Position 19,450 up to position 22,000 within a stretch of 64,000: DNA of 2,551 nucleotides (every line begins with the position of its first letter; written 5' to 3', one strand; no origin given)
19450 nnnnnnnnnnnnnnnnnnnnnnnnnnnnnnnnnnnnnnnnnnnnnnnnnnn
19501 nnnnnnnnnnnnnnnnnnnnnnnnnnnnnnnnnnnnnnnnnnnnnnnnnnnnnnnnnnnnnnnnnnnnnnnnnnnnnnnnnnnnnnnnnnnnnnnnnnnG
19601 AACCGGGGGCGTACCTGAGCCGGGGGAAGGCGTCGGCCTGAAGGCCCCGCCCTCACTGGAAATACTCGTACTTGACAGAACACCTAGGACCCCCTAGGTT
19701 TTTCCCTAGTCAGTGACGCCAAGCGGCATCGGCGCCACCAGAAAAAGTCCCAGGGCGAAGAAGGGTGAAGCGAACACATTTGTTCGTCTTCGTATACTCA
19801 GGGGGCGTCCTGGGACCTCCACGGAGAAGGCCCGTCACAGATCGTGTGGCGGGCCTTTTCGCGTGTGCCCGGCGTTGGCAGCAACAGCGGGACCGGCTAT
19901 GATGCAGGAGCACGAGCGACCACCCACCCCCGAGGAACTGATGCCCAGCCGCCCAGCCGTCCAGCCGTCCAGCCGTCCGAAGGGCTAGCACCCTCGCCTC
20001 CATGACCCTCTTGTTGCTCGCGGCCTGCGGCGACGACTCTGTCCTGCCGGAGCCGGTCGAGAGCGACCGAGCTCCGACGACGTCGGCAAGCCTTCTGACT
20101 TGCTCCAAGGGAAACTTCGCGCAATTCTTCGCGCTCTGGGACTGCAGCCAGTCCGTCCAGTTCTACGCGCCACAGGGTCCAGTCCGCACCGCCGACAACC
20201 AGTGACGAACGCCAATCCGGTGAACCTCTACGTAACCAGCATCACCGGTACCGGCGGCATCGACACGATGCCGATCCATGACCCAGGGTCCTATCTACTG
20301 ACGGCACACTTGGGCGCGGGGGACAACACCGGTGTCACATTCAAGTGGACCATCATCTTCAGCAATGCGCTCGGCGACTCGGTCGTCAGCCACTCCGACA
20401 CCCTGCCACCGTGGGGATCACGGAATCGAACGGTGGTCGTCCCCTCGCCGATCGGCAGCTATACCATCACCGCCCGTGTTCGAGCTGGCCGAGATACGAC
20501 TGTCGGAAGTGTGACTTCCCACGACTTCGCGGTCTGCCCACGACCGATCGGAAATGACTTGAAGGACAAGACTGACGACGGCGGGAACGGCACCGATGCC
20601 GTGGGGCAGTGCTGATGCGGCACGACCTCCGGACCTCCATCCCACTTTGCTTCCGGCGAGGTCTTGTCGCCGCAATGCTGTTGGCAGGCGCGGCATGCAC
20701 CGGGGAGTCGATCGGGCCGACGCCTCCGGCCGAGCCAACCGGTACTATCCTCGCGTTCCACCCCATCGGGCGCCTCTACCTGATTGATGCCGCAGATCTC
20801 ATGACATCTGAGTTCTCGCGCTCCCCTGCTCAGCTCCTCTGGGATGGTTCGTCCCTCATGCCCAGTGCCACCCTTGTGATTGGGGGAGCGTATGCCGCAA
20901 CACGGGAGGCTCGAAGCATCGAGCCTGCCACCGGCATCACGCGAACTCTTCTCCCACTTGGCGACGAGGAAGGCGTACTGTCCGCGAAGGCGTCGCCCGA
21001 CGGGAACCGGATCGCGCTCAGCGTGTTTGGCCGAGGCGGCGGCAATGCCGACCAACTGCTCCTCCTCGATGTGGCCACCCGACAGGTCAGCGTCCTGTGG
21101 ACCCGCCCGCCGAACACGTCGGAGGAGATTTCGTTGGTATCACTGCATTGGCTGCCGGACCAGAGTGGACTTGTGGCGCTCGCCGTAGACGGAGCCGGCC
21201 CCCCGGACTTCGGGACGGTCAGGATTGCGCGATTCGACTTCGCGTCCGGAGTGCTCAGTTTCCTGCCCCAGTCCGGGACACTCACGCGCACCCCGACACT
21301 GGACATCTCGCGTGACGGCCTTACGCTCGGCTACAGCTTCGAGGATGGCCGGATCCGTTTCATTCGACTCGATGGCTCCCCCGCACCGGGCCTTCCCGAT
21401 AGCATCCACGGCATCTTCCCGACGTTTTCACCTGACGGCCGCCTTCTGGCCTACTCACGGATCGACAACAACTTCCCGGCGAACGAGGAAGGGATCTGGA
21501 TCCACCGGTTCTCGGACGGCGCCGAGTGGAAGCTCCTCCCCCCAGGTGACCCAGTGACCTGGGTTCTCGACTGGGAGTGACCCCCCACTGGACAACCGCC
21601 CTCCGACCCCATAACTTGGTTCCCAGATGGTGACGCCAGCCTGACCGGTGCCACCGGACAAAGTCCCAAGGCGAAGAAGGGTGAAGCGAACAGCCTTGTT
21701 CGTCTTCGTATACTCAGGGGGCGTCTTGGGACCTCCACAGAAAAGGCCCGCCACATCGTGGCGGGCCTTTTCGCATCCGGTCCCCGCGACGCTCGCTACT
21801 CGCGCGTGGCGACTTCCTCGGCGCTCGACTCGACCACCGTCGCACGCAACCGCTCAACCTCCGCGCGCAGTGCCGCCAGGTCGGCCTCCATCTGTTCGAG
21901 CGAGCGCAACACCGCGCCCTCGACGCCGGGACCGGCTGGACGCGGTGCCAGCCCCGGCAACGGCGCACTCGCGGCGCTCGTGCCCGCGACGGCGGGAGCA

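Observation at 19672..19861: Duplicated, independently transcribed structured sRNA with a compensatory base-pair change and an exposed anti-Shine-Dalgarno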

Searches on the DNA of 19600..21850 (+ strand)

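Call 5: search_rna_families(source=window, start=19600, end=21850, threshold=evalue, max_evalue=10, show_alignments=4)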
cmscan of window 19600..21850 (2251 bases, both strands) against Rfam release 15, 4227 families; matches with E-value up to 10: 10.
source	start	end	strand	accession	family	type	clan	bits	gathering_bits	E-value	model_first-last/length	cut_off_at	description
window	21737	21809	-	RF00506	Thr_leader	Cis-reg; leader;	-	25.3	55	0.062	1-118/118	no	Threonine operon leader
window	21740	21772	+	RF00506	Thr_leader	Cis-reg; leader;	-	23.8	55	0.14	81-115/118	no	Threonine operon leader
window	20008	20071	+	RF03868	mir-H2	Gene; miRNA;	-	23.7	92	0.63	1-77/77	no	mir-H2 microRNA precursor family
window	20008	20071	-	RF03868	mir-H2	Gene; miRNA;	-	19.3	92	6.6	1-77/77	no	mir-H2 microRNA precursor family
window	21742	21770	+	RF01772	rnk_pseudo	Cis-reg; leader;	-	17.5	55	9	73-100/108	no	Pseudomonas rnk leader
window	19824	19860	+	RF00506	Thr_leader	Cis-reg; leader;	-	17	55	5.6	81-115/118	no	Threonine operon leader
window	21734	21771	-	RF00489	ctRNA_p42d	Gene; antisense;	-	16.3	50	5.7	1-46/46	no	ctRNA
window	20659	20689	-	RF02243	Xoo8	Gene; sRNA;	-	15.9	90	0.11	1-323/323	no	Proteobacterial sRNA Xoo8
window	21421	21603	-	RF02197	TP73-AS1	Gene; lncRNA;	-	13.7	75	9.3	1-161/161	no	TP73 antisense RNA 1 conserved region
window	21741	21771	+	RF02760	sR035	Gene; sRNA;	-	11.8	233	4.1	166-204/206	no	sR035 sRNA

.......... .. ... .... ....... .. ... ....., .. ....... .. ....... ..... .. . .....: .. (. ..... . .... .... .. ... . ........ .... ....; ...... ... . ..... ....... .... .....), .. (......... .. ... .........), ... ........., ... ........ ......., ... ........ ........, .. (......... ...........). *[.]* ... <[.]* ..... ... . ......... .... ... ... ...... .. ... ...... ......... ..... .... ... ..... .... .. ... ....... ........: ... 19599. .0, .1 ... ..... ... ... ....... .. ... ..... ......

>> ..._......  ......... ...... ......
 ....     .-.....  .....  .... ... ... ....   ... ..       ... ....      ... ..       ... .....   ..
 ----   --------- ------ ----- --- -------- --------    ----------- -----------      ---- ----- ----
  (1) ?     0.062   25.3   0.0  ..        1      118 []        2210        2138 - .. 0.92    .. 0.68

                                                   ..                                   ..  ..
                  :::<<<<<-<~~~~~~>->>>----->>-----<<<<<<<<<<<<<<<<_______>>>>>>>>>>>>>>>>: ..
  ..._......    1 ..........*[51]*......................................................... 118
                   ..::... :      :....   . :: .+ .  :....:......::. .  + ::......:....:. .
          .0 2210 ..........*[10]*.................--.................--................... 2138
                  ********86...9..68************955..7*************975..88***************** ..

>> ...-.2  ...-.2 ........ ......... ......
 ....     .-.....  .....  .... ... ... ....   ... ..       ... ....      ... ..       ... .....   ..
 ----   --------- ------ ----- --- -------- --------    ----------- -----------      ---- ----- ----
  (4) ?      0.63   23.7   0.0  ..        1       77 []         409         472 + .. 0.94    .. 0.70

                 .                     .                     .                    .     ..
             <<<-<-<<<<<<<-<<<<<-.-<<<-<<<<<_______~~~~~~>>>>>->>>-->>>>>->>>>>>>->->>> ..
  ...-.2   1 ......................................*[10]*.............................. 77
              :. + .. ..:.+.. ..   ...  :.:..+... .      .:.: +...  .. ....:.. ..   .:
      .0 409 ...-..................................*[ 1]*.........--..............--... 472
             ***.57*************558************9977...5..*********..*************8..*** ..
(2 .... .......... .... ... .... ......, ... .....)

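Call 35: build_rna_model(alignment_id=A4, structure=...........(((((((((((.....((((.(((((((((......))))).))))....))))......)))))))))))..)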
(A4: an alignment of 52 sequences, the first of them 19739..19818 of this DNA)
Model R1 built from alignment A4 (52 sequences, 84 columns); structure: as given.
model positions 80; base pairs 24; branch points 0; effective number of sequences 1.45; information 0.709 bits per position. Calibrated on 0.2 Mb of random sequence (short: E-values are rough).
structure used (alignment columns):
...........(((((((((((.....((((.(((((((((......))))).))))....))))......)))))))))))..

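Call 36: search_with_rna_model(model_id=R1, source=window, filters=off, max_evalue=10)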
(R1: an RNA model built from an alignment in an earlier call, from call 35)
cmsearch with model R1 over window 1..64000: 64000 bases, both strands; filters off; matches with E-value up to 10: 29.
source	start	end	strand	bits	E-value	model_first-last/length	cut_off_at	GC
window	19739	19818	+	99.4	1.6e-25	1-80/80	no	0.54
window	21655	21734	+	90.8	4.2e-23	1-80/80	no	0.56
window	52520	52605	+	16.4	0.039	1-80/80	no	0.64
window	60660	60709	+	16.1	0.048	1-80/80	no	0.58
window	3309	3350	-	13.4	0.29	1-80/80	no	0.74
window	19745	19824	-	13.2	0.33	1-80/80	no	0.57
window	21743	21775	-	12.9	0.4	1-80/80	no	0.67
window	63110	63156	+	12.8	0.43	1-80/80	no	0.72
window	21737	21769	+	12.4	0.55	1-80/80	no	0.64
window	30987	31034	+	11.7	0.85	1-80/80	no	0.67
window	34140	34207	-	11.6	0.9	1-80/80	no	0.72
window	19819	19859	+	10.7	1.6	1-80/80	no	0.63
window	21661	21740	-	10.7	1.7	1-80/80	no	0.56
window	7127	7177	-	10.1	2.4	1-80/80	no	0.76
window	46285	46319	+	10.1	2.4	1-80/80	no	0.63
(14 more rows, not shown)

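Call 37: search_with_rna_model(model_id=R1, sources=[L004, L005, L006, L007, L008, L009, L010, L011, L012, L013, L014, L015, L016, L017, L018, L019, L020, L021, L022, L023, L024, L025, L026, L027, L028, L029, L030, L031, L032, L033, L034, L035, L036, L037, L038, L039, L040, L041, L042, L043, L044, L045, L046, L047, L048, L049, L050, L051, L052, L053, L054, L055, L056, L057, L058, L059, L060, L061, L062, L063, L064, L065, L066, L067, L068, L069, L070, L071, L072, L073, L074, L075, L076, L077, L078, L079, L080, L081, L082, L083, L084, L085, L086, L087, L088, L089, L090, L091, L092, L093, L094, L095, L096, L097, L098, L099, L100, L101, L102, L103], max_evalue=0.01, make_alignment=true)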
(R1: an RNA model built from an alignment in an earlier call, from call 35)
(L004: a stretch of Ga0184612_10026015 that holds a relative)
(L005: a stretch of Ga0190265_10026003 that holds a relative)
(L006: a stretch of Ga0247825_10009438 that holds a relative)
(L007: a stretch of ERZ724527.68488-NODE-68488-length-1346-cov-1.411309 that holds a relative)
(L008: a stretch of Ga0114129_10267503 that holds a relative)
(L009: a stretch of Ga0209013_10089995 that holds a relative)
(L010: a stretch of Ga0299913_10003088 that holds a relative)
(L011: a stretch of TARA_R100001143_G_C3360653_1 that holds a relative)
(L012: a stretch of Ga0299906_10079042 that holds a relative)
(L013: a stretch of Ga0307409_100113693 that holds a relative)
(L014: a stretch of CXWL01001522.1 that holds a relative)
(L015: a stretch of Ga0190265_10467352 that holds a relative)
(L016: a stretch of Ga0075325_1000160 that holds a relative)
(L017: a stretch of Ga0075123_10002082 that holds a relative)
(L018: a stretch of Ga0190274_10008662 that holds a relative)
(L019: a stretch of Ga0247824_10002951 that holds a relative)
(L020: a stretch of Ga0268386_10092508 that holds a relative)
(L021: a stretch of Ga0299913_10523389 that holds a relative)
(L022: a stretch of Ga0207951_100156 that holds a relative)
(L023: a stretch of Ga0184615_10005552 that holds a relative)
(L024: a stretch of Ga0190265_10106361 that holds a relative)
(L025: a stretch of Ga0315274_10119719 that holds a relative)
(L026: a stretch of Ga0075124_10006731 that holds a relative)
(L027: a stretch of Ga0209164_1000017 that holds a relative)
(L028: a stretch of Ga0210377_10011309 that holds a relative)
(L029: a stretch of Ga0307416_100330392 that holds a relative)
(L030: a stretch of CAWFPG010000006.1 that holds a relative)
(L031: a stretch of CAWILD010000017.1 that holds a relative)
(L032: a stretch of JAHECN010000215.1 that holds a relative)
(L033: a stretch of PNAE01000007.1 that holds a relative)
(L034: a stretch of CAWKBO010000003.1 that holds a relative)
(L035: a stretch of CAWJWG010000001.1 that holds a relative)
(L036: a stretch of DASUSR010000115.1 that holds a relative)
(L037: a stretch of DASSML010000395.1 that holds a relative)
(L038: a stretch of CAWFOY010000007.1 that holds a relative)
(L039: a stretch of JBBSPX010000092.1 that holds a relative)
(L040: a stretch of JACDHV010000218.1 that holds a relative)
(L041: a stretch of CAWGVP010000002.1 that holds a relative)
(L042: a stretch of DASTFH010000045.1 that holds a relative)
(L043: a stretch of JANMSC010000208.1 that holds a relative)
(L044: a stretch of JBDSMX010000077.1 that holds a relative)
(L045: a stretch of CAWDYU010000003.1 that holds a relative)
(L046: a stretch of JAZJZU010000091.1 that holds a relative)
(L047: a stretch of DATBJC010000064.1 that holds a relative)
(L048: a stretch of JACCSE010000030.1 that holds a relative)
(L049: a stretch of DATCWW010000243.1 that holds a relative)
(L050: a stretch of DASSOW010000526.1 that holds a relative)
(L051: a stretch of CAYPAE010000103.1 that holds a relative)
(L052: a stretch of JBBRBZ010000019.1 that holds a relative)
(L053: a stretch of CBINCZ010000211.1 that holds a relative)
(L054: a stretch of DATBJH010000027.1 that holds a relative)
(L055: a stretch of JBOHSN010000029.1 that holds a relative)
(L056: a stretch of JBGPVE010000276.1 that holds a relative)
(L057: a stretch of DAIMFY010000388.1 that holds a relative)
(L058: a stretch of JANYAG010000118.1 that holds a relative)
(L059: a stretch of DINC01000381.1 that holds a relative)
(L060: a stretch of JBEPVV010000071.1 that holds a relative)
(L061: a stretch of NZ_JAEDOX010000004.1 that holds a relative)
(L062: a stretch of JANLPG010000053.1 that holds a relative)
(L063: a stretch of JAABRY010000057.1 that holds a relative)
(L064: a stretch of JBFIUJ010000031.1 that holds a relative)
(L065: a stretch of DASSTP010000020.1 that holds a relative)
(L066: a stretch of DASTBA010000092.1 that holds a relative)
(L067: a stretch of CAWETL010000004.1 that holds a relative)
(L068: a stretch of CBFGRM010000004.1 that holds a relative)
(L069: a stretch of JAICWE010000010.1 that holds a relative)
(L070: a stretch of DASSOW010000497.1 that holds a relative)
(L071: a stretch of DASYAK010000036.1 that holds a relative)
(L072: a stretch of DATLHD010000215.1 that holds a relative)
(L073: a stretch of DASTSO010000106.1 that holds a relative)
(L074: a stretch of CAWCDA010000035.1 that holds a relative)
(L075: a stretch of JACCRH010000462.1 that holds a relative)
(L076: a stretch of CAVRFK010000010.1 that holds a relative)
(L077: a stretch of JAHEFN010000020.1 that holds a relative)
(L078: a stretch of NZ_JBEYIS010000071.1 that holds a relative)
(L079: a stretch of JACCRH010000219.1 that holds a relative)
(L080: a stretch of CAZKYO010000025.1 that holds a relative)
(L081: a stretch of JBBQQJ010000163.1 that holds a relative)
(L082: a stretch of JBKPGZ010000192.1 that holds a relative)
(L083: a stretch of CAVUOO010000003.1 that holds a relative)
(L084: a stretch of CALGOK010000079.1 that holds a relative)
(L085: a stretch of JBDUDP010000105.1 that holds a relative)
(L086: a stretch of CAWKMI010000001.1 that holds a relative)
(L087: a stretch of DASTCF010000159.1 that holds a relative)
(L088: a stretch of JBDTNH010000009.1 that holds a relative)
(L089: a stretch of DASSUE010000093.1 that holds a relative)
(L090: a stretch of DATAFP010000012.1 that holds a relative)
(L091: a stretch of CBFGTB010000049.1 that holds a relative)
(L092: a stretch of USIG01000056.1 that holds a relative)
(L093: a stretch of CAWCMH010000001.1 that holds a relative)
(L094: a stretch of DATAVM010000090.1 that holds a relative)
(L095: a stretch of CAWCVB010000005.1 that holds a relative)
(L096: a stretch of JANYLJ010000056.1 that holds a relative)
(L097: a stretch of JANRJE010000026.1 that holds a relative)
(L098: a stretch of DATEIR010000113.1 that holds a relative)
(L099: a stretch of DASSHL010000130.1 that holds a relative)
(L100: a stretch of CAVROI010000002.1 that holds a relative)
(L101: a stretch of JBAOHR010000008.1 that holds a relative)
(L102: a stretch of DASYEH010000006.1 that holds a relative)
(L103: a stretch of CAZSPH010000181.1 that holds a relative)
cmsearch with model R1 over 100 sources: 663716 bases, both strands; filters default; matches with E-value up to 0.01: 96.
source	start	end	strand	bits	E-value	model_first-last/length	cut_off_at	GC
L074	5029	5108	-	104.2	7.4e-26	1-80/80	no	0.57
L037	4260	4339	+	103.6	1.1e-25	1-80/80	no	0.57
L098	7420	7499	-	103.6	1.1e-25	1-80/80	no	0.57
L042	1070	1149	-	102.4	2.4e-25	1-80/80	no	0.56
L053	2160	2239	-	102.4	2.4e-25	1-80/80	no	0.56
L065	625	704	+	102.4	2.4e-25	1-80/80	no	0.56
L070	951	1030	-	102.4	2.4e-25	1-80/80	no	0.56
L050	857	936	-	102.2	2.7e-25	1-80/80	no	0.55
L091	5685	5764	+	102.1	3e-25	1-80/80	no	0.55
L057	2254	2333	+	102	3e-25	1-80/80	no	0.56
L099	486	565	+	102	3e-25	1-80/80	no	0.56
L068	6971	7050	+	101.8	3.5e-25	1-80/80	no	0.56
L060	736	815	+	101.6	3.9e-25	1-80/80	no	0.55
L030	4954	5033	-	101.5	4.2e-25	1-80/80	no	0.55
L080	2401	2480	+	101.5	4.2e-25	1-80/80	no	0.55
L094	5737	5816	-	101.4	4.5e-25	1-80/80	no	0.57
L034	3387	3466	-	101.3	4.9e-25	1-80/80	no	0.55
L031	6449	6528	+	101.1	5.4e-25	1-80/80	no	0.6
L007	37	116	-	101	5.8e-25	1-80/80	no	0.55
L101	807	886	-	101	5.8e-25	1-80/80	no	0.55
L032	2095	2174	+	101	6e-25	1-80/80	no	0.6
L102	6716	6795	-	101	6e-25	1-80/80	no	0.56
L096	2909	2988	+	100.9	6.4e-25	1-80/80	no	0.55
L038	6186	6265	+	100.8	6.7e-25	1-80/80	no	0.57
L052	3698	3777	+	100.7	7e-25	1-80/80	no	0.55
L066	3405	3484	-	100.5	8.1e-25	1-80/80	no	0.59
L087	7830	7909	+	100.5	8.1e-25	1-80/80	no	0.59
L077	2950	3029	-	100.5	8.1e-25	1-80/80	no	0.57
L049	1945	2024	-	100.3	9.3e-25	1-80/80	no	0.56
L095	2626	2705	-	100.2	9.6e-25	1-80/80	no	0.56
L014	7185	7264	+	100.2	9.8e-25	1-80/80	no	0.54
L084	205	284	+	100.1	1.1e-24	1-80/80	no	0.57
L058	4501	4580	+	100.1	1.1e-24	1-80/80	no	0.54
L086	5725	5804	+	100.1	1.1e-24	1-80/80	no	0.54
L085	316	395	-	100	1.1e-24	1-80/80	no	0.55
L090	5928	6007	-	99.8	1.3e-24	1-80/80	no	0.56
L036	3790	3869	-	99.8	1.3e-24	1-80/80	no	0.59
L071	7245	7324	-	99.1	2.1e-24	1-80/80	no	0.57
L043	1633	1712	-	99.1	2.1e-24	1-80/80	no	0.56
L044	1471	1550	-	99.1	2.1e-24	1-80/80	no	0.56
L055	3493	3572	+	98.9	2.2e-24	1-80/80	no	0.62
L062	5871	5950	-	98.9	2.3e-24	1-80/80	no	0.55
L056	2283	2362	+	98.6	2.7e-24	1-80/80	no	0.57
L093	7366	7445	-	97.8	4.5e-24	1-80/80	no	0.59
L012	1764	1843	+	97.6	5.3e-24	1-80/80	no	0.57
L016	4274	4353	-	97.5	5.6e-24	1-80/80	no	0.55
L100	3581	3660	-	97.5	5.6e-24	1-80/80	no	0.6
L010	12158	12237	+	97.2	6.8e-24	1-80/80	no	0.57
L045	4876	4955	+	97.1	7.6e-24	1-80/80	no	0.55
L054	6385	6464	+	96.9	8.6e-24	1-80/80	no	0.57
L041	4259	4338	+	96.8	8.8e-24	1-80/80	no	0.57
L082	6217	6296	+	96.4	1.2e-23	1-80/80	no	0.57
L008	1308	1387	+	96.3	1.3e-23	1-80/80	no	0.56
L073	4559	4638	-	96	1.5e-23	1-80/80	no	0.57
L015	1106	1185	-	96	1.5e-23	1-80/80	no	0.56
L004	919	998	+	95.8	1.7e-23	1-80/80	no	0.59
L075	18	97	-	95.6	1.9e-23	1-80/80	no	0.56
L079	31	110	+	95.6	1.9e-23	1-80/80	no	0.56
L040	5211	5290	-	95.6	2e-23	1-80/80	no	0.56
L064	5203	5281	+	95.5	2.1e-23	1-80/80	no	0.58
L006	1465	1544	-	95.1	2.6e-23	1-80/80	no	0.59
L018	4410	4489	-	95.1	2.6e-23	1-80/80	no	0.59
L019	2634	2713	+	95.1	2.6e-23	1-80/80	no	0.59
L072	5592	5671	+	95.1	2.6e-23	1-80/80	no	0.59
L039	1485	1564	+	95.1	2.6e-23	1-80/80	no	0.55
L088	6128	6207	+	95.1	2.6e-23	1-80/80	no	0.55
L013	613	692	+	94.4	4.3e-23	1-80/80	no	0.56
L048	824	903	-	94.4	4.4e-23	1-80/80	no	0.57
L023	3956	4035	+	94.3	4.7e-23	1-80/80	no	0.59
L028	4348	4427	-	94.3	4.7e-23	1-80/80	no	0.59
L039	1753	1832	+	94.2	4.9e-23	1-80/80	no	0.56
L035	5766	5845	-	94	5.5e-23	1-80/80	no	0.57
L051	4389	4468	-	93.7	6.6e-23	1-80/80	no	0.57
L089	6250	6329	+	93.6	7.2e-23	1-80/80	no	0.57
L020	575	653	+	92.8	1.2e-22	1-80/80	no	0.54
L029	555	634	+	92.6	1.4e-22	1-80/80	no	0.59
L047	3785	3863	+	91.5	2.9e-22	1-80/80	no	0.57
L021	1088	1168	-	90.4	5.7e-22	1-80/80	no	0.57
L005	2471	2549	-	89.6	9.6e-22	1-80/80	no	0.54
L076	6921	6999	+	89.2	1.2e-21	1-80/80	no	0.56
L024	314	392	+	88.6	1.9e-21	1-80/80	no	0.57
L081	5604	5682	+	87.9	2.9e-21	1-80/80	no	0.53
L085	103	181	-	87.7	3.3e-21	1-80/80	no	0.54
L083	7021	7100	+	87.4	4.1e-21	1-80/80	no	0.59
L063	869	947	-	87.4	4.1e-21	1-80/80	no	0.54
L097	3040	3118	-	86.2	9e-21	1-80/80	no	0.53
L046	206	284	+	85.5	1.4e-20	1-80/80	no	0.56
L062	5640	5718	-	84.7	2.4e-20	1-80/80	no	0.56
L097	2354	2432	-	84.6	2.5e-20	1-80/80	no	0.59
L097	2689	2767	-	84.6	2.5e-20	1-80/80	no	0.59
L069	7934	8000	-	83.9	3.8e-20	14-80/80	5'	0.63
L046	1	69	+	83.4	5.4e-20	12-80/80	5'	0.57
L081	5817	5893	+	81.1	2.4e-19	1-80/80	no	0.55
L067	2036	2116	-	79.5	6.6e-19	1-80/80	no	0.48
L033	7933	8000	+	75.6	8.6e-18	1-68/80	3'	0.57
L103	1386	1467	-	55.5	4.1e-12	1-80/80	no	0.56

Alignment A5: 96 matches aligned to the model, 105 columns, each read 5' to 3' on its own strand. Consensus structure (alignment columns), stored with it:
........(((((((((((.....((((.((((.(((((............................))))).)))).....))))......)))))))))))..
